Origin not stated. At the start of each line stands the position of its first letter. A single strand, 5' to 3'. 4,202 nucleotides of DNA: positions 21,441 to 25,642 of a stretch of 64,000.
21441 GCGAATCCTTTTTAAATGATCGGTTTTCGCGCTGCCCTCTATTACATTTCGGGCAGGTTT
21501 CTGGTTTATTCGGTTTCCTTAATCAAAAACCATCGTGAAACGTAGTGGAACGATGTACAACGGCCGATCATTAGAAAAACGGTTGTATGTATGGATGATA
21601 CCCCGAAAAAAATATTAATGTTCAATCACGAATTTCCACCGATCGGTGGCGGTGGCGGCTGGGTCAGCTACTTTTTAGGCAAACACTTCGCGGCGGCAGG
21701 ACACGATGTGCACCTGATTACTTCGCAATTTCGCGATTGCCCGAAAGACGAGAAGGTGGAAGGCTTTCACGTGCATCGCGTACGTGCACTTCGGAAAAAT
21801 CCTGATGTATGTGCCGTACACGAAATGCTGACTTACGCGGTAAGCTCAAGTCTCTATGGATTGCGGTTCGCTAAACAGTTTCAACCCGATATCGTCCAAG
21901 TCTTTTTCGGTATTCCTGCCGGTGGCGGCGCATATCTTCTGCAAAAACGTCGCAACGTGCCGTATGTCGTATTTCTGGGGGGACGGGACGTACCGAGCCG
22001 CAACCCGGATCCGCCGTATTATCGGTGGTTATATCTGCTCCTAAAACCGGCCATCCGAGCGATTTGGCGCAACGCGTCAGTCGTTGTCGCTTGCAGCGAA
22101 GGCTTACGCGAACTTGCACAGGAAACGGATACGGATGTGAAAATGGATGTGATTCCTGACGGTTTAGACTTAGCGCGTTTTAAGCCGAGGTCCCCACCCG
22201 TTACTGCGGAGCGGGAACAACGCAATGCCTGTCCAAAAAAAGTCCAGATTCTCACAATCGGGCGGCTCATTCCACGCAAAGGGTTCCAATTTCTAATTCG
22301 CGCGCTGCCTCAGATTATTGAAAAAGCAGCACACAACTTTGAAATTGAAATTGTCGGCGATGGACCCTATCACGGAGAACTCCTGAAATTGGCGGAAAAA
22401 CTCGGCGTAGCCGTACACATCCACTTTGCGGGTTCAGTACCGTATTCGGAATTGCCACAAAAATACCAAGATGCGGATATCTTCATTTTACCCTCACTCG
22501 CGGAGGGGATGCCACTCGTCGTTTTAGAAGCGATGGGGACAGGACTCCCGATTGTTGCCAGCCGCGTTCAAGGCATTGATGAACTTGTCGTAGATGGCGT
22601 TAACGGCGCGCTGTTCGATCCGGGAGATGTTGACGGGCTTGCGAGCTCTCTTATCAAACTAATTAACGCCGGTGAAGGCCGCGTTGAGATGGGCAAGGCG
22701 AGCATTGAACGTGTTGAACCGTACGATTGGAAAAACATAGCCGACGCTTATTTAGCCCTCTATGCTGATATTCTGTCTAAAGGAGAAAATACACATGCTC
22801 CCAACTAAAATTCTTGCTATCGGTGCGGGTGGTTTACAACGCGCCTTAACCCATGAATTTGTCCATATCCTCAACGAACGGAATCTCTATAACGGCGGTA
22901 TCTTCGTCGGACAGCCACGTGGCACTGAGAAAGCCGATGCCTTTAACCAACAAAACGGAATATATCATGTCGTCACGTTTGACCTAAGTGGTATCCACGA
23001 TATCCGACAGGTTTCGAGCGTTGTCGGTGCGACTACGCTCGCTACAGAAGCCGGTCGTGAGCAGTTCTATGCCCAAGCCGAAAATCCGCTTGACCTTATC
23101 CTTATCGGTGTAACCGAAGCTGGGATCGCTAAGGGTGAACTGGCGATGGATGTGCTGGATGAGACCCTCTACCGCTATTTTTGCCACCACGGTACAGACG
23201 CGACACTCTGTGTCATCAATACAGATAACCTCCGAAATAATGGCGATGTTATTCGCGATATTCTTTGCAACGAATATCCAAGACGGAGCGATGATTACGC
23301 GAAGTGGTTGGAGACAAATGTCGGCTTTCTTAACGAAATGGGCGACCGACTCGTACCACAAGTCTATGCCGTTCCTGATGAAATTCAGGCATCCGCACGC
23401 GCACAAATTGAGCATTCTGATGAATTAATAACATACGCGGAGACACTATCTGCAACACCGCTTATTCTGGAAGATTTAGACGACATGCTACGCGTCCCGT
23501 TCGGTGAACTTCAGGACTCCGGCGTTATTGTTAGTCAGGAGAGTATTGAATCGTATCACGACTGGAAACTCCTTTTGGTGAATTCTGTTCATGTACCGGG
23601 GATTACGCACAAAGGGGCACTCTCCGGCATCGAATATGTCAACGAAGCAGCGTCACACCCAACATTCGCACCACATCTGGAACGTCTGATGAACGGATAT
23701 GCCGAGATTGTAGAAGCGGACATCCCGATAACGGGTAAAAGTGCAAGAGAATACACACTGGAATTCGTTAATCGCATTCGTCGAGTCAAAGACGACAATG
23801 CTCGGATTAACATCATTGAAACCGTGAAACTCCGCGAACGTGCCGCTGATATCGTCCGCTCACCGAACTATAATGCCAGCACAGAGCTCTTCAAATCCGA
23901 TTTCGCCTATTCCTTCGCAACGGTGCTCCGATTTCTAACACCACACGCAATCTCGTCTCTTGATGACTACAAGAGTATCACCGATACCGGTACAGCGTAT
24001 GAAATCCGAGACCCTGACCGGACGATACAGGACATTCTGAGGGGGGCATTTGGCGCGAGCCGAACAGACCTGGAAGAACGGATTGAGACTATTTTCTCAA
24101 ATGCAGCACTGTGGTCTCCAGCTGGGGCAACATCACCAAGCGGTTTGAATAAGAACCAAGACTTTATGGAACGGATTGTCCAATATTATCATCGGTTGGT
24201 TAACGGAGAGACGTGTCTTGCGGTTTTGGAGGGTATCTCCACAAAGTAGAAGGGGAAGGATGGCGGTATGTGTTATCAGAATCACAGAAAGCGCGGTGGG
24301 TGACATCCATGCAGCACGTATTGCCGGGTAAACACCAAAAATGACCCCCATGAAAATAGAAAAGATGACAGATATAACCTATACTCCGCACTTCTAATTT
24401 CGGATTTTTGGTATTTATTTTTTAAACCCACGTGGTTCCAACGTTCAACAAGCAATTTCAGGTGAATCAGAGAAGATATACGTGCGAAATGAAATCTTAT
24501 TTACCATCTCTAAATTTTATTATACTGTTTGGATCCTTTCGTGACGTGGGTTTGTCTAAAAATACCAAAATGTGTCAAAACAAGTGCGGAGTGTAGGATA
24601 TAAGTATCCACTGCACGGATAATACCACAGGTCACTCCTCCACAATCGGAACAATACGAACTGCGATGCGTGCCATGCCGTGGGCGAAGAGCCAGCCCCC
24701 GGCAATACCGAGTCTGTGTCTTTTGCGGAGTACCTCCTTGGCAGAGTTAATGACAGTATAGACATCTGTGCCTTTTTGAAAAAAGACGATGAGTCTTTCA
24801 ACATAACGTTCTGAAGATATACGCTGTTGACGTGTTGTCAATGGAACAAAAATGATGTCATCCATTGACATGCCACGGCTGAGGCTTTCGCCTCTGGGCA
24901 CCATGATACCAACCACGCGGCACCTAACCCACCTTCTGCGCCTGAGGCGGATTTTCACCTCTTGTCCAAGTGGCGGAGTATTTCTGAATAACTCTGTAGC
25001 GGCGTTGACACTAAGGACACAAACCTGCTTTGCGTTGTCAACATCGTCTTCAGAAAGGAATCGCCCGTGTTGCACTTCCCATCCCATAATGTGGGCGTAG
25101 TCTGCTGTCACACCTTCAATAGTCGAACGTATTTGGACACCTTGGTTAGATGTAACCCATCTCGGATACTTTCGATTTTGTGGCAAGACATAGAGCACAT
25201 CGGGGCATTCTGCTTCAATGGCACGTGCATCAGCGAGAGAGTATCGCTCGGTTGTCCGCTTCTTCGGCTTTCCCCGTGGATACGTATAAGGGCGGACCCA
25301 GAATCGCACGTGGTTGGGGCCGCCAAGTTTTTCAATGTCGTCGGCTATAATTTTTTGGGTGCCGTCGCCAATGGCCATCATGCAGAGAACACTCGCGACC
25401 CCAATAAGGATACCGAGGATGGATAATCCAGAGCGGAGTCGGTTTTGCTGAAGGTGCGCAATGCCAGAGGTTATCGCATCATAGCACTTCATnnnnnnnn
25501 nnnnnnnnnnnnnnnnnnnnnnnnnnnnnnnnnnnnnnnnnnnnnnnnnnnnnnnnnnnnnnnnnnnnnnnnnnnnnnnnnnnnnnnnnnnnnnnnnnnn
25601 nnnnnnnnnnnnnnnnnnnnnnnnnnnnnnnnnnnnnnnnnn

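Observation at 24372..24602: MITE with about 60-bp terminal inverted repeats inserted into a permease gene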

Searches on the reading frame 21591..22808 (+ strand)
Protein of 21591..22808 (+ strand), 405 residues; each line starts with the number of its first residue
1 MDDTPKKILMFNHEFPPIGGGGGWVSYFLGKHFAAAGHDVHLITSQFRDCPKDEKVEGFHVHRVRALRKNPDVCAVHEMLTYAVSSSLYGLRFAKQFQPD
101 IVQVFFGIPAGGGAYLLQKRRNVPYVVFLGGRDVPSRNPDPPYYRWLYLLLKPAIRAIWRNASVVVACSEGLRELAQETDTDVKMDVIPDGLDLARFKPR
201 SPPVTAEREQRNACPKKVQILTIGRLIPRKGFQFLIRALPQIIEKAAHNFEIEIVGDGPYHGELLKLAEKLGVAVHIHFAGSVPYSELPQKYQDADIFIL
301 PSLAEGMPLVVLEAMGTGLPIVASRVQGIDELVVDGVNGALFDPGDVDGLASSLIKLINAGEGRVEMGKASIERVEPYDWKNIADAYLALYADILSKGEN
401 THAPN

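Call 11: search_protein_families(library=pfam, proteins=[window:21591-22808:+])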
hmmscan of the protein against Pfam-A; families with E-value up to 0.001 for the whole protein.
window:21591-22808:+ (405 aa): 7 families
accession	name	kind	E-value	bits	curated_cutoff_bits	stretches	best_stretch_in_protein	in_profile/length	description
PF00534.26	Glycos_transf_1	-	2.8e-41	141.4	26.4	1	207-373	5-171/172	Glycosyl transferases group 1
PF13692.12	Glyco_trans_1_4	-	2.9e-40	138.2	27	1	219-359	3-141/142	Glycosyl transferases group 1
PF13579.12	Glyco_trans_4_4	-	1e-19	71.9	29.7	1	20-191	1-158/158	Glycosyl transferase 4-like domain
PF13439.12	Glyco_transf_4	-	5.5e-18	66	28.5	1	20-196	2-170/170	Glycosyltransferase Family 4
PF20706.3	GT4-conflict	-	1.1e-14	54.7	26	1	153-339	138-326/385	Family 4 Glycosyltransferase in conflict systems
PF13524.12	Glyco_trans_1_2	-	6.9e-08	33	25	1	242-388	5-143/144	Glycosyl transferase-like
PF13477.12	Glyco_trans_4_2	-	1.6e-06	28.8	23.4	1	32-155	19-129/139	Glycosyl transferase 4-like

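Call 13: find_encoding_contigs(protein=window:21591-22808:+, flank=10000, max_places=10)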
Protein window:21591-22808:+ (405 aa): no gene with exactly this product is on record in the collection.

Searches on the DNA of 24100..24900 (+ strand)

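Call 24: search_rna_families(source=window, start=24100, end=24900, threshold=evalue, max_evalue=1)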
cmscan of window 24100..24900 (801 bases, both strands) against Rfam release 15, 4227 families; matches with E-value up to 1: 1.
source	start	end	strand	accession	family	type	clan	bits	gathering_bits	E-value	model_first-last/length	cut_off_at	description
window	24829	24878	-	RF04081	mir-1992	Gene; miRNA;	-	21.3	70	0.037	1-75/75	no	mir-1992 microRNA precursor family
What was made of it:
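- On Any curated RNA family (Rfam 15): No match overlaps the element at E<=1 (call 24).
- No Rfam match (call 24).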

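Call 48: search_dna_similar(query=window:24378-24597:+, collection=plasmids, mode=distant, max_evalue=1, max_rows=10)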
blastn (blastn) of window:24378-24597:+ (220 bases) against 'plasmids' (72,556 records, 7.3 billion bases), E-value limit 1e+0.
Records with a match: 2; places in all: 2; records where one place covers at least 80% of the query: 0.
Best place of each record, by identity: 90-95% 1; 80-90% 1.
By first word of the organism name: Bacillus 1; Calothrix 1.
By predicted mobility (MOB-suite, as given by PLSDB): non-mobilizable 1; mobilizable 1.
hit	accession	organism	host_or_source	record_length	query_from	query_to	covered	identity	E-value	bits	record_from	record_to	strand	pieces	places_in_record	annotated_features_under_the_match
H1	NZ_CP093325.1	Bacillus sp. N5-665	whole organism,peat soil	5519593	13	47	16%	85.7%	6e-1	42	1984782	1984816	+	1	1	none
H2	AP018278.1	Calothrix sp. NIES-4101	-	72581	116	145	14%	93.8%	1e-2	47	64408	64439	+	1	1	hypothetical protein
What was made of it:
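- Tried and rejected: BLASTN against plasmids: nothing meaningful (call 48).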

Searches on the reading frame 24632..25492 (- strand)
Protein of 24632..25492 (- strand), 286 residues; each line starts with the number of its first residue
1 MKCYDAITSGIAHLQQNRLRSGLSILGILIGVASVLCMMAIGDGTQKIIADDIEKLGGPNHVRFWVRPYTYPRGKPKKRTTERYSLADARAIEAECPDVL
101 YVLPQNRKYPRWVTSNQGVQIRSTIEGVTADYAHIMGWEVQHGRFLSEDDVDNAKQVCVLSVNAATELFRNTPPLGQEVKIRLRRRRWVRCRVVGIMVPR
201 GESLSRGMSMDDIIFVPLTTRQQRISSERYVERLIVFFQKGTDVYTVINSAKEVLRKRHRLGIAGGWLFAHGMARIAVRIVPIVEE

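Call 10: find_encoding_contigs(protein=window:24632-25492:-, flank=10000, max_places=10)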
Protein window:24632-25492:- (286 aa): no gene with exactly this product is on record in the collection.

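Call 11: search_protein_families(library=pfam, proteins=[window:24632-25492:-])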
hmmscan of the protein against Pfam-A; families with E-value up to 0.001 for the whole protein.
window:24632-25492:- (286 aa): 1 family
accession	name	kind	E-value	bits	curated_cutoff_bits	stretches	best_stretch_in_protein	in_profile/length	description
PF12704.14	MacB_PCD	-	2.7e-41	142.6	27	1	21-251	1-204/207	MacB-like periplasmic core domain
